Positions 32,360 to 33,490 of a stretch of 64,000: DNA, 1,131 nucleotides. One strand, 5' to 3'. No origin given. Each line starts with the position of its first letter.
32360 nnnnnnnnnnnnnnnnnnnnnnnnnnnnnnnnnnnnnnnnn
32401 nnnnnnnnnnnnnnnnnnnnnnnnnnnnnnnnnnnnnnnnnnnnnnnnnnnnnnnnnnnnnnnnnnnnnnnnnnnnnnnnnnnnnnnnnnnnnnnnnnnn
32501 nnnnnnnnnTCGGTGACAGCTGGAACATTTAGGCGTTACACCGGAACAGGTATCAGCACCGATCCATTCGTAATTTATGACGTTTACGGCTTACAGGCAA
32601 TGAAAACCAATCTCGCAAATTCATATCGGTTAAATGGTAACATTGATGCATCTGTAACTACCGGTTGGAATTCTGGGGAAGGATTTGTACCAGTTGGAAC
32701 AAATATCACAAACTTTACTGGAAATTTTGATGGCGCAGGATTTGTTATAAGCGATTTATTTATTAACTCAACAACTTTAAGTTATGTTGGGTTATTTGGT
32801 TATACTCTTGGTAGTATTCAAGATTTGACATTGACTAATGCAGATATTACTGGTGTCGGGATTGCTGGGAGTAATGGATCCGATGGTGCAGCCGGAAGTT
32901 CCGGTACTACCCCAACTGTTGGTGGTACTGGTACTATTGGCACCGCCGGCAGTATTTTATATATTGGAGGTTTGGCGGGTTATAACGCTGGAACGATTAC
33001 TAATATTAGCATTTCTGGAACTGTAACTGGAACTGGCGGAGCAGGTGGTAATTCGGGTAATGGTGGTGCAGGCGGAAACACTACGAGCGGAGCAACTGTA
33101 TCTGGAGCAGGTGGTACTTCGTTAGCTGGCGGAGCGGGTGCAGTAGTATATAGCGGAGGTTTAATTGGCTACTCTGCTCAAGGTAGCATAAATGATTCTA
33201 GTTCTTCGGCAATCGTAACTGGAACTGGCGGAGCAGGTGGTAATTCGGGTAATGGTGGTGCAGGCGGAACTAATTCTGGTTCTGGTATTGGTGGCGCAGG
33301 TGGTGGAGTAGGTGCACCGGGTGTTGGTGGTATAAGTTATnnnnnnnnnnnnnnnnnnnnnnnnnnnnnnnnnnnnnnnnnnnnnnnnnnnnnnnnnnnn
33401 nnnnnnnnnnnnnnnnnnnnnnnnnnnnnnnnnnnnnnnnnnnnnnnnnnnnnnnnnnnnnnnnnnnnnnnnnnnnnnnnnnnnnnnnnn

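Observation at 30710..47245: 5511-aa GLUG-repeat giant surface protein with poly-glycine spacers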

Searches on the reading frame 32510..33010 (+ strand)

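Call 7: search_protein_families(library=pfam, proteins=[window:32510-33010:+], max_evalue=10)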
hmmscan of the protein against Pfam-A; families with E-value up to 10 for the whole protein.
window:32510-33010:+ (167 aa): 1 family
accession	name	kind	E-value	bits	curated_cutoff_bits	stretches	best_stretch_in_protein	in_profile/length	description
PF01391.23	Collagen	-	0.088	13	27.2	1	117-147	7-37/60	Collagen triple helix repeat (20 copies)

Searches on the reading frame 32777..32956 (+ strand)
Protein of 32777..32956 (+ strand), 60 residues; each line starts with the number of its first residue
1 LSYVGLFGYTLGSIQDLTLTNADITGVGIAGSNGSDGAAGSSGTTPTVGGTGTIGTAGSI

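Call 16: search_protein_families(library=pfam, alignment_id=A1, max_evalue=1)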
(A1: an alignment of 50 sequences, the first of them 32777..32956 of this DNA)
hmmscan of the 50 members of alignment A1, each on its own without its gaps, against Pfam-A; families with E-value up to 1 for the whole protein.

A. member 1, window:32777-32956:+ (60 aa): 1 family
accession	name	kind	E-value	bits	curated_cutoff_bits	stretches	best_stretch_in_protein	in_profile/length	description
PF01391.23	Collagen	-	0.015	15.4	27.2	1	28-58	7-37/60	Collagen triple helix repeat (20 copies)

B. families by the number of members that match (of 50 scanned): 4 families
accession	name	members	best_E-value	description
PF07581.17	Glug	7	1.4e-05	The GLUG motif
PF21526.2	PGRS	4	0.18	PGRS repeats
PF01391.23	Collagen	1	0.015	Collagen triple helix repeat (20 copies)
PF19070.5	DUF5766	1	0.24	Family of unknown function (DUF5766)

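Call 31: search_protein_representatives(alignment_id=A1)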
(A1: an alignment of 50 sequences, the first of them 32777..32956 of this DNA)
Query: 50 sequences, 63 profile positions. Proteins with E-value up to 0.001 (for the whole library): 12688; up to 1e-10: 4548; up to 1e-30: 364. The best 150 are listed.
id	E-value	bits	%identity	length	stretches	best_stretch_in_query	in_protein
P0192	4.0e-140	472.4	-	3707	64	1-32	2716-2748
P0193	8.7e-125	423.3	-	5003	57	3-28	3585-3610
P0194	2.1e-122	415.7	-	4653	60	2-32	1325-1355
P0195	2.0e-116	396.5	-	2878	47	1-28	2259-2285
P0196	3.9e-112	382.8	-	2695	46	1-28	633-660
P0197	7.8e-108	369.0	-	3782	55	2-43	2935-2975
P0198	7.1e-99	340.3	-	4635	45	3-32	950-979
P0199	1.5e-93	323.2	-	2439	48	1-33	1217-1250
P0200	6.6e-89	308.4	-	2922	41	2-34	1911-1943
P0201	2.4e-84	293.8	-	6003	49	2-32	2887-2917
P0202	2.4e-79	277.8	-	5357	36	2-28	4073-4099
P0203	4.1e-78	273.8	-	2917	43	2-32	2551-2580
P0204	1.6e-77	272.0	-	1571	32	2-32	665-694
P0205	4.5e-77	270.5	-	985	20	1-28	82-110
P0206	1.8e-74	262.2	-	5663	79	1-31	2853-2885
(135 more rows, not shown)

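Call 54: search_solved_structures(query=A1, max_evalue=1)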
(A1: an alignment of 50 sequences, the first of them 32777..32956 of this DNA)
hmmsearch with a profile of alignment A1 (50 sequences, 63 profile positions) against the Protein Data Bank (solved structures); distinct sequences matched with E-value up to 1: 2.
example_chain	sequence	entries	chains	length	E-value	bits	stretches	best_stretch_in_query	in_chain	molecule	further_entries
9fgq_K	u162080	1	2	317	0.17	15.5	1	20-56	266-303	Cell division cycle protein 27 homolog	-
5kca_A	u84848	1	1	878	0.49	14.1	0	29-59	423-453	Cerebellin-1,Cerebellin-1,Cerebellin-1,Glutamate receptor ionotropic, delta-2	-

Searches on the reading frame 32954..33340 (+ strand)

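Call 7: search_protein_families(library=pfam, proteins=[window:32954-33340:+], max_evalue=10)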
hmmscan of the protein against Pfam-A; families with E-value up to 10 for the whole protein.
window:32954-33340:+ (129 aa): 1 family
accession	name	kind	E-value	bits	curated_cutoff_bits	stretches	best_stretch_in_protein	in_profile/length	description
PF07581.17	Glug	-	9.5e-06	26.1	20.5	2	3-25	4-28/28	The GLUG motif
